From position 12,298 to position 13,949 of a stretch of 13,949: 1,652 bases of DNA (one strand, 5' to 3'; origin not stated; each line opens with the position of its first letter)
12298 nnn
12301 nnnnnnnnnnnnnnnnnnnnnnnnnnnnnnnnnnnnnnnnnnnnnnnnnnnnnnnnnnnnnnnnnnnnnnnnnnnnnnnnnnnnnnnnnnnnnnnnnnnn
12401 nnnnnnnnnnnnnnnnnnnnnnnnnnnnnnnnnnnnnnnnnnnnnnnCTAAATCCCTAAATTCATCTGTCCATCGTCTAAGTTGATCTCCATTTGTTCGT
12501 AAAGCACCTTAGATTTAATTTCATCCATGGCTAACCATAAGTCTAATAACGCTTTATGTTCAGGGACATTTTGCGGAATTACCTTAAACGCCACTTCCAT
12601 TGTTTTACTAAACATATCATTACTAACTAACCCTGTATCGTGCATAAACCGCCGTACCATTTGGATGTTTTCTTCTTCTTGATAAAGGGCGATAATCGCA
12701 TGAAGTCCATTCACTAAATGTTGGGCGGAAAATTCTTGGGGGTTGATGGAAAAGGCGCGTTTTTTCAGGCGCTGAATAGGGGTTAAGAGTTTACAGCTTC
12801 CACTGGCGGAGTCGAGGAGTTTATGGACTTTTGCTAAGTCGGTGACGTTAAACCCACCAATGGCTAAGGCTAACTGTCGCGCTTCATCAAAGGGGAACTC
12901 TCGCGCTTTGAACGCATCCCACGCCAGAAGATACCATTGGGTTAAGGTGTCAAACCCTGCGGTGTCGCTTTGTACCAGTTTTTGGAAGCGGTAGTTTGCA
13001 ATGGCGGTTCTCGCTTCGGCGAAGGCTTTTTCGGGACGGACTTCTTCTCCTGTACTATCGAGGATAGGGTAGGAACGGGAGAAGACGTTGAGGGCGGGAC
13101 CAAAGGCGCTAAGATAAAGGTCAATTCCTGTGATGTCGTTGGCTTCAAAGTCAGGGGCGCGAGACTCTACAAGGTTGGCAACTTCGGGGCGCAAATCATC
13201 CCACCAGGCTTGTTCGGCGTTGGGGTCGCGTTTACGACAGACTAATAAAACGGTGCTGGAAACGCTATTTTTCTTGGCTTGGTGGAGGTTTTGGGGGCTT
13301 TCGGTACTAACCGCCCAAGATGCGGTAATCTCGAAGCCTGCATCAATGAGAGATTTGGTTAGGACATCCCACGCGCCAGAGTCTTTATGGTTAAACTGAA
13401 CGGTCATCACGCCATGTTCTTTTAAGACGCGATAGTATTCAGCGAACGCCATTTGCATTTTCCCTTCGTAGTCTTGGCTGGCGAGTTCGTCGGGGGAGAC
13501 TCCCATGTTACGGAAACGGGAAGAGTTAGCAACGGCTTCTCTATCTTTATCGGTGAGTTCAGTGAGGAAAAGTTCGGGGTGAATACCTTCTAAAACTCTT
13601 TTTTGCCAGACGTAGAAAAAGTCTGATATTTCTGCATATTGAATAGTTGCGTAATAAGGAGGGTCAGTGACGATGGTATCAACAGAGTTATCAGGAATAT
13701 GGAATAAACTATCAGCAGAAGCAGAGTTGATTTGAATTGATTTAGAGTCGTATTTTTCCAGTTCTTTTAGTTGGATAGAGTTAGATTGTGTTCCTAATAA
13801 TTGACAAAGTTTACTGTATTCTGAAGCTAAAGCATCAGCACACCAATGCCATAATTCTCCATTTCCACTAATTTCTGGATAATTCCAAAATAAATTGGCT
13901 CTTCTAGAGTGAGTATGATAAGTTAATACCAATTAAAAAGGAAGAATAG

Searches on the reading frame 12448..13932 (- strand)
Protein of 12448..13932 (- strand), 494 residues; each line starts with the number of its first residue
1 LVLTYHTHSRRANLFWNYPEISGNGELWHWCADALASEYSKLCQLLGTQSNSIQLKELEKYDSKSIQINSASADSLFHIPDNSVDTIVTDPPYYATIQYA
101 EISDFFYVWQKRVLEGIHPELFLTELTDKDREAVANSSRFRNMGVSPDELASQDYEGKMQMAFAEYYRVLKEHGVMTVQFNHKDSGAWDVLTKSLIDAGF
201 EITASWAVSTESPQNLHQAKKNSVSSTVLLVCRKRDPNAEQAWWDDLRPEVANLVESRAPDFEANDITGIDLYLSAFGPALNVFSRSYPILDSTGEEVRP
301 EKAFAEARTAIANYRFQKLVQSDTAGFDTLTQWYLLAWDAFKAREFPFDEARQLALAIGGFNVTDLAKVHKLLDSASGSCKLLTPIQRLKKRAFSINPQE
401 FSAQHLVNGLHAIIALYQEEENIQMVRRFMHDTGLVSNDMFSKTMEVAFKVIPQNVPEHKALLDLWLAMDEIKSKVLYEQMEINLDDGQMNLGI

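Call 6: search_protein_families(library=pfam, proteins=[window:12448-13932:-], max_evalue=0.01)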
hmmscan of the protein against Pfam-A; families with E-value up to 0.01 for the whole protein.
window:12448-13932:- (494 aa): 1 family
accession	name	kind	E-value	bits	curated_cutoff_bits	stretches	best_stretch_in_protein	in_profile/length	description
PF01555.25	N6_N4_Mtase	-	7e-05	23.3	26.7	1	84-238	1-110/221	DNA methylase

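Call 9: search_protein_families(library=padloc, proteins=[window:12448-13932:-], max_evalue=0.01)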
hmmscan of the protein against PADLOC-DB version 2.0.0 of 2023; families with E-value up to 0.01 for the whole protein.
window:12448-13932:- (494 aa): 30 families (the best 25 are shown)
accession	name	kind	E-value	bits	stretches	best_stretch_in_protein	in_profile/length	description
PDLC00661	HmaB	-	6.1e-39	131.6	1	55-416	542-899/973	DNA-adenine methylase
PDLC00660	HmaB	-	8.3e-37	124.6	1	83-420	567-897/967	DNA-adenine methylase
PDLC02189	DUF1156_MTase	-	2.3e-20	70.4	1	33-257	500-700/944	-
PDLC03233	MTase_II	-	1.7e-18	64.5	1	64-234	474-643/731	Type II methyltransferase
PDLC02541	PglX|PglXI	-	2.8e-17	60.1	1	47-219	457-606/919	PglXI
PDLC03352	MTase_II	-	9.3e-17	58.1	2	42-117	528-599/1023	Type II methyltransferase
PDLC03314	MTase_II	-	9.9e-13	45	1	84-257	547-700/944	Type II methyltransferase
PDLC03312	MTase_II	-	2.1e-12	43.6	1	70-221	1115-1247/1344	Type II methyltransferase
PDLC03346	MTase_II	-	1.1e-10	37.9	1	51-235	576-737/1068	Type II methyltransferase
PDLC03265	MTase_II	-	5.4e-07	27.3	1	57-99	17-59/333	Type II methyltransferase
PDLC03353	MTase_II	-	8.1e-07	26.8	1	69-187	13-89/260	Type II methyltransferase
PDLC03228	MTase_II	-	2.9e-06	25.3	1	70-96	7-33/227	Type II methyltransferase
PDLC03387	MTase_II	-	5.5e-06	23.7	1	59-101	6-48/289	Type II methyltransferase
PDLC03319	MTase_II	-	8.6e-06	22.8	1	53-234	263-422/503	Type II methyltransferase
PDLC03299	MTase_II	-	1.1e-05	23.1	1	61-104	10-54/296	Type II methyltransferase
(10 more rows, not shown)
